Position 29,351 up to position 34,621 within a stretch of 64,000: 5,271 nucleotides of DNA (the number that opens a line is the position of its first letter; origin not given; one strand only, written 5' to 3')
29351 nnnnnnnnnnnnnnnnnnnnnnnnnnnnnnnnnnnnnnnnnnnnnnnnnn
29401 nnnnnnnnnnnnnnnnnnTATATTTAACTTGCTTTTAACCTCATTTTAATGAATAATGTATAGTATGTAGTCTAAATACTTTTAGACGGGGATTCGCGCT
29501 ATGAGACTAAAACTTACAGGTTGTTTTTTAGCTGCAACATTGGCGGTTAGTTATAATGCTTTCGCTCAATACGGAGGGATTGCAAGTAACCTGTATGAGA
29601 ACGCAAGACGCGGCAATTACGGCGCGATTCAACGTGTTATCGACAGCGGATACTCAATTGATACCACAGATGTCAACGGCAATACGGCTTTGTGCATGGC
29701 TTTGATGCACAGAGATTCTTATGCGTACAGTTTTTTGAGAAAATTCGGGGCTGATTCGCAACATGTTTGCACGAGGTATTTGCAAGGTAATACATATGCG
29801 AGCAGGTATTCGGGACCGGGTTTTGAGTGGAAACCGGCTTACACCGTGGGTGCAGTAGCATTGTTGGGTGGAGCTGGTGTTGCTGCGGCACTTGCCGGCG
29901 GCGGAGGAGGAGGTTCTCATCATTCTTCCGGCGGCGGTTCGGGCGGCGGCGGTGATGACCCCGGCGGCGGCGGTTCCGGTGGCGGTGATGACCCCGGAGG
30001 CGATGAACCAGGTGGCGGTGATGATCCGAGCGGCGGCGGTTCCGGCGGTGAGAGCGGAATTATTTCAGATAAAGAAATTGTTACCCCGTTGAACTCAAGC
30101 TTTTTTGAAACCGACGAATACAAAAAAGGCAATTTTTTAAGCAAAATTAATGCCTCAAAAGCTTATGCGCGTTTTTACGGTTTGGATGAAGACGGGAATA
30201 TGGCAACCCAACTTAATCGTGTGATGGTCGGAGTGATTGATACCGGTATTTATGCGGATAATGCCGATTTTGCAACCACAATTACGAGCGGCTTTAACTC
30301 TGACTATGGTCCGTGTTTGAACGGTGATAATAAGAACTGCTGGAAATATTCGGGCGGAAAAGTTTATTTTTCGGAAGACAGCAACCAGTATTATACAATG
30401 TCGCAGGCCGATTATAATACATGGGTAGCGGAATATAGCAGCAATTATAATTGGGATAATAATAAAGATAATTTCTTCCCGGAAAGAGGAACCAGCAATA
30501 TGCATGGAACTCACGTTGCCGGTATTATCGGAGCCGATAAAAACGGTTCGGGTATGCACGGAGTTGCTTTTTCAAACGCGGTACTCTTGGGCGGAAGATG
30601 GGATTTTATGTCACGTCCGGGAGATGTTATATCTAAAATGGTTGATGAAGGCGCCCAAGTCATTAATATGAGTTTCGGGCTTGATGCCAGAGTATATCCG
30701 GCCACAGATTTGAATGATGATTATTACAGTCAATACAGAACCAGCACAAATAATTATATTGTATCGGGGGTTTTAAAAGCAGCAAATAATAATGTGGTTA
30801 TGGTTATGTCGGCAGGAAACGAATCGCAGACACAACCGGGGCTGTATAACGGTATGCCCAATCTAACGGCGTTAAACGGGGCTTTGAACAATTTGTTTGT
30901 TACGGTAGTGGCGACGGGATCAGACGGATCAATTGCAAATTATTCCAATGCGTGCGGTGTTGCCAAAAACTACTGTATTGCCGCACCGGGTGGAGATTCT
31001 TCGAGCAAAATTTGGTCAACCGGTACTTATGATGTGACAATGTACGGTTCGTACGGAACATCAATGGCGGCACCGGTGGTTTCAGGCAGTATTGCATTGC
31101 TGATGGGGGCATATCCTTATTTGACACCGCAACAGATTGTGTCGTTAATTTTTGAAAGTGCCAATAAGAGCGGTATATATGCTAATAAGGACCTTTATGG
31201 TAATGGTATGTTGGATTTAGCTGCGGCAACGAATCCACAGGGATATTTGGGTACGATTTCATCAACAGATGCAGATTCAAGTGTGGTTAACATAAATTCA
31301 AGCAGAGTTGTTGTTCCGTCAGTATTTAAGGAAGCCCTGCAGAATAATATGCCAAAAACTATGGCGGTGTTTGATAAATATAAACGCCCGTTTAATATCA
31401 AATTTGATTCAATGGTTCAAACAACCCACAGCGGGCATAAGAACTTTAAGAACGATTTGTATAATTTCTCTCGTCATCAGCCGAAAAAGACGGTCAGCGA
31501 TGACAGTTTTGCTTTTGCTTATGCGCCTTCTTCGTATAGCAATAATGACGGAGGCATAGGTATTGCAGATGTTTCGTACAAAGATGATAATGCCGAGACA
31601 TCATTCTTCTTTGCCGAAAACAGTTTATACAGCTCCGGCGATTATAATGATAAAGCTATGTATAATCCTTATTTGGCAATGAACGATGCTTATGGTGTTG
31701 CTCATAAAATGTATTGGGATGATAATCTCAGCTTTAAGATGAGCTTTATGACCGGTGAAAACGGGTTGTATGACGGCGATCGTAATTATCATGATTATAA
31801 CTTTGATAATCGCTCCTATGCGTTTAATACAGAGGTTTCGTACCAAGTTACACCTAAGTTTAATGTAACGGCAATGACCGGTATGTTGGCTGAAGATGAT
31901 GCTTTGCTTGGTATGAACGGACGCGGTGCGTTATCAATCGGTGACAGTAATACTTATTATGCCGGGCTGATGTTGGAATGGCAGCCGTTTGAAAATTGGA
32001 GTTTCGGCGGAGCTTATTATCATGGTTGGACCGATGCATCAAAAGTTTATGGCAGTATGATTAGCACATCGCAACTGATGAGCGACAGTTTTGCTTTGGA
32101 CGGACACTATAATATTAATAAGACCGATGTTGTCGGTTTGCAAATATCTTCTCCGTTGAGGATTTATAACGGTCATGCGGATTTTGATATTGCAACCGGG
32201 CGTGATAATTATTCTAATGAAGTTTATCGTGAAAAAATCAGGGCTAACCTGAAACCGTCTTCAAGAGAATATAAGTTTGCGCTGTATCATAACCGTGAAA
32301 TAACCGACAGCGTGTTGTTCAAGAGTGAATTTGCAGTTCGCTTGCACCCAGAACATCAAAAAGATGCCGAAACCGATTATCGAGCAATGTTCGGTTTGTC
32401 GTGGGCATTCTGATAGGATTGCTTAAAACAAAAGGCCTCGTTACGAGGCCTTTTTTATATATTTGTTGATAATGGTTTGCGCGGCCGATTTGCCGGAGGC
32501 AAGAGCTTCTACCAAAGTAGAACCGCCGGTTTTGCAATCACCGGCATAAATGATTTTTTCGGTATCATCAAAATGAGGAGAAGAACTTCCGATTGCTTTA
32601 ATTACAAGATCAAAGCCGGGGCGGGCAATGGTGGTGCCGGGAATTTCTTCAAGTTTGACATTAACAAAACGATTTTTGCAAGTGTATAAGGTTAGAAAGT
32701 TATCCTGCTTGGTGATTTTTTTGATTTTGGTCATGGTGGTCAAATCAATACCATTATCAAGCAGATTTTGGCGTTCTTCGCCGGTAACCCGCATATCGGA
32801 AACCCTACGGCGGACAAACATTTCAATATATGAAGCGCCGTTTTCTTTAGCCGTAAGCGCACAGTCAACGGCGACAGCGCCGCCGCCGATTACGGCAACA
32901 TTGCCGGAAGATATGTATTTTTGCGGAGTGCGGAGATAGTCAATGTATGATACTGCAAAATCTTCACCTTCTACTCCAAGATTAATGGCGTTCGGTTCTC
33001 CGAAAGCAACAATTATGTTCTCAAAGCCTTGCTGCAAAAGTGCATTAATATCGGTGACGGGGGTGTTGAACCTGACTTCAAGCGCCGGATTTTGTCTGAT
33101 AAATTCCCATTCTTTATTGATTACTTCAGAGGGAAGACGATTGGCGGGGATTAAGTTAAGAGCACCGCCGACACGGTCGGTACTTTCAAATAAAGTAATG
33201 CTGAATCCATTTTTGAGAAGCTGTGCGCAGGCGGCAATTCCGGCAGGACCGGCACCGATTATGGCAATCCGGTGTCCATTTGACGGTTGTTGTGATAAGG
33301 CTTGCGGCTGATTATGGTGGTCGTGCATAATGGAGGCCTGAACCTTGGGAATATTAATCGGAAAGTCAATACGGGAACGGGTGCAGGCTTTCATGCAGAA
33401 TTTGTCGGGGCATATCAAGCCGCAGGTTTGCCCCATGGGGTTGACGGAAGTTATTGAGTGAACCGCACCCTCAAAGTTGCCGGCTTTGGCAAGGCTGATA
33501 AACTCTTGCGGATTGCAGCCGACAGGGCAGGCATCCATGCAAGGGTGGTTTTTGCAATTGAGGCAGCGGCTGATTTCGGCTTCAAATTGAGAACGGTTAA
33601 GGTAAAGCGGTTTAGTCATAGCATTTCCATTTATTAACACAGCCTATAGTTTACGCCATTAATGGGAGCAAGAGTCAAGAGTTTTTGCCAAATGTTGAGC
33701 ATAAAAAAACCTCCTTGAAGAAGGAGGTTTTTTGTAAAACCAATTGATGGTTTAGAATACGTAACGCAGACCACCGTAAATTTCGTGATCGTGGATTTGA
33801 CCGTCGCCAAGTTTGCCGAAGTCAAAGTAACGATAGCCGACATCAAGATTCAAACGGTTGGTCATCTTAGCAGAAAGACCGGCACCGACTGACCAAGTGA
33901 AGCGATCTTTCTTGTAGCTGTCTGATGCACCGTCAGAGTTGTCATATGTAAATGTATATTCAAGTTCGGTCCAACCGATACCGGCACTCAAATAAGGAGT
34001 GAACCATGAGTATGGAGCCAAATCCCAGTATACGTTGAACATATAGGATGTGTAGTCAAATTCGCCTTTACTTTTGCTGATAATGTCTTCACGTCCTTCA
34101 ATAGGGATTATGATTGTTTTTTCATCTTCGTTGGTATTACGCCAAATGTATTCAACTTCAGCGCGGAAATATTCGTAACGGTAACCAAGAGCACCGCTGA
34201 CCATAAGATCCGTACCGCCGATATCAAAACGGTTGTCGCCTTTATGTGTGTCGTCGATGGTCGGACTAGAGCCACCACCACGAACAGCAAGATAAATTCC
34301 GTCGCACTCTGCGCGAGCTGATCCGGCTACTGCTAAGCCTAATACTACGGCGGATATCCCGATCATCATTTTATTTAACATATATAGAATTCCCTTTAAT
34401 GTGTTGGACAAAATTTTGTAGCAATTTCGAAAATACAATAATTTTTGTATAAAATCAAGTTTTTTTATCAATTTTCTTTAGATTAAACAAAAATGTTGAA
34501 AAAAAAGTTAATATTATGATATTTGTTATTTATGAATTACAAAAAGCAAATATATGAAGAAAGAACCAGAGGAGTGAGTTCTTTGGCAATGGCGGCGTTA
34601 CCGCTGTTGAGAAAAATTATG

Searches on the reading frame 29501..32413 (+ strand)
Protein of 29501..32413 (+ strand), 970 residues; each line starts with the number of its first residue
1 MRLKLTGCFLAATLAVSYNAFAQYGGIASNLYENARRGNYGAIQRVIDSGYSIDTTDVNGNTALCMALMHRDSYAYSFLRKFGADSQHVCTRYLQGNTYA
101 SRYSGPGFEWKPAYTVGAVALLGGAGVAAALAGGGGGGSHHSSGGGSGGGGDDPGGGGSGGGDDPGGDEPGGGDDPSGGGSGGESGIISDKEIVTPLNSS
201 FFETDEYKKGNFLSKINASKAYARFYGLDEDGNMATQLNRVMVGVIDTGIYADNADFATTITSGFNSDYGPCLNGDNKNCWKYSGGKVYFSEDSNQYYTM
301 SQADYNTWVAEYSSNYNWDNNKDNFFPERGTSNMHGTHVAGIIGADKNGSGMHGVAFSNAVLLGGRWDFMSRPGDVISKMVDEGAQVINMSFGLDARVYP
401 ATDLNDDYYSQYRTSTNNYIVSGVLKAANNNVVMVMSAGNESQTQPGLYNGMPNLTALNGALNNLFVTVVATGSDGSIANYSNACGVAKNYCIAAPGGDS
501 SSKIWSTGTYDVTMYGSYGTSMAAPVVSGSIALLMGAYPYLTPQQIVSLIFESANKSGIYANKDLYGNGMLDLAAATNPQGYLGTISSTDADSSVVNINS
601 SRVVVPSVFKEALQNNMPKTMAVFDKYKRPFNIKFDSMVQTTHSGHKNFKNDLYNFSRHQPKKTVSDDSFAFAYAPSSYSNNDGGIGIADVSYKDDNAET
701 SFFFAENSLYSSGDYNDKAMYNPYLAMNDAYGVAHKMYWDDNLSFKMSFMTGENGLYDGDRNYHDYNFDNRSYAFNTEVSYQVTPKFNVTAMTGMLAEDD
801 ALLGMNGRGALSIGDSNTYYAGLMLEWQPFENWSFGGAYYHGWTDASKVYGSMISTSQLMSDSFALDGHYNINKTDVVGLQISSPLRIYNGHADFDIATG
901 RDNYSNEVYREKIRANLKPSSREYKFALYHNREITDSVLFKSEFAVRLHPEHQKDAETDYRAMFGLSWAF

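Call 23: search_protein_families(library=pfam, proteins=[window:29501-32413:+], max_evalue=0.001)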
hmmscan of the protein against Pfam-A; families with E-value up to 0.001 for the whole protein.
window:29501-32413:+ (970 aa): 1 family
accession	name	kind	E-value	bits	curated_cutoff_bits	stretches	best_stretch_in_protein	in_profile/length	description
PF00082.27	Peptidase_S8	-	3e-39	135.5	21.8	1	240-569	3-288/288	Subtilase family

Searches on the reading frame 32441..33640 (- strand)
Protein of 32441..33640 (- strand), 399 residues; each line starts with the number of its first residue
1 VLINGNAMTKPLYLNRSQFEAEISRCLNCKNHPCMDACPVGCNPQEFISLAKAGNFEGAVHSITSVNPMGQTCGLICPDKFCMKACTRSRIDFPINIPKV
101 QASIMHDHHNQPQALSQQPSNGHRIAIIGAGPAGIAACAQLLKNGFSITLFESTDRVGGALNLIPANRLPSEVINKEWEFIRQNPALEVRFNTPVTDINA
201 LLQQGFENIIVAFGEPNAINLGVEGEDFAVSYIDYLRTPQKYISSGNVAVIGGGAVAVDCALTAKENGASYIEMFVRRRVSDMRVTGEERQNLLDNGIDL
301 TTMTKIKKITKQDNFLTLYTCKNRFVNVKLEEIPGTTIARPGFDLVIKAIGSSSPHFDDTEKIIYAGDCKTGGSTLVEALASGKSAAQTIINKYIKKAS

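Call 23: search_protein_families(library=pfam, proteins=[window:32441-33640:-], max_evalue=0.001)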
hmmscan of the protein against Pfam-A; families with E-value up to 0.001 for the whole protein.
window:32441-33640:- (399 aa): 12 families
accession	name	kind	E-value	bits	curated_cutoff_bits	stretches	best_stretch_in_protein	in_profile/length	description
PF14691.11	Fer4_20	-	1.2e-21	77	25.8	1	14-109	12-109/113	Dihydroprymidine dehydrogenase domain II, 4Fe-4S cluster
PF07992.20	Pyr_redox_2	-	1.2e-18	68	26.1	1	124-318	2-215/291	Pyridine nucleotide-disulphide oxidoreductase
PF13738.12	Pyr_redox_3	-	2.5e-11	43.8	30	1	207-329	126-258/305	Pyridine nucleotide-disulphide oxidoreductase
PF13450.12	NAD_binding_8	-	4.3e-09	37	21.9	1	127-161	1-35/68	NAD(P)-binding Rossmann-like domain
PF00070.33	Pyr_redox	-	4.7e-08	33.9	22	1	247-314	1-71/82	Pyridine nucleotide-disulphide oxidoreductase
PF03486.20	HI0933_like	-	6.6e-07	29.5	50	1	124-159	2-37/244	HI0933-like protein Rossmann domain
PF12831.13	FAD_oxidored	-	2.1e-06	27.7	27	1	125-161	2-38/416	FAD dependent oxidoreductase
PF01593.30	Amino_oxidase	-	2.3e-05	24.3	19.8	1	133-159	2-28/443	Flavin containing amine oxidoreductase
PF01266.30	DAO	-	0.0002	21.4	27.9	0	124-160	1-38/353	FAD dependent oxidoreductase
PF00890.30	FAD_binding_2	-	0.00031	20.5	20.4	0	125-161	2-38/414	FAD binding domain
PF01134.28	GIDA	-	0.00057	19.5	22.1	0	125-158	2-36/391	Glucose inhibited division protein A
PF13454.12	NAD_binding_9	-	0.00068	20.1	21.8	0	126-159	1-39/155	FAD-NAD(P)-binding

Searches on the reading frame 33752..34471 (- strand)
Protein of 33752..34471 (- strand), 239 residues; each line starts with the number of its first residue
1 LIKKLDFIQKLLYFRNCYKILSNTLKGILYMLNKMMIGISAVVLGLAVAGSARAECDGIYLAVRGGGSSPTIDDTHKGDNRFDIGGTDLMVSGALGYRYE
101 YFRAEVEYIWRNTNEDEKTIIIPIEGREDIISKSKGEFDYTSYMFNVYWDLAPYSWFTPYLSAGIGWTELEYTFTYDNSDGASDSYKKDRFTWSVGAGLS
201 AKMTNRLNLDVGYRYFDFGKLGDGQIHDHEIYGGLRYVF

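Call 89: search_protein_families(library=pfam, proteins=[window:33752-34471:-], max_evalue=0.001)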
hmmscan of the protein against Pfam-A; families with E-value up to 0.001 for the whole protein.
window:33752-34471:- (239 aa): 3 families
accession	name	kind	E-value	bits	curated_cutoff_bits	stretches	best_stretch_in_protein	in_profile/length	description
PF13505.12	OMP_b-brl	-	9.2e-19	68.7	28.7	1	41-239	4-175/175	Outer membrane protein beta-barrel domain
PF02462.21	Opacity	-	3.7e-08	33.9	21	1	96-239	2-126/126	Opacity family porin protein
PF01617.23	Surface_Ag_2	-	7e-05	22.9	22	0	92-217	72-202/247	Surface antigen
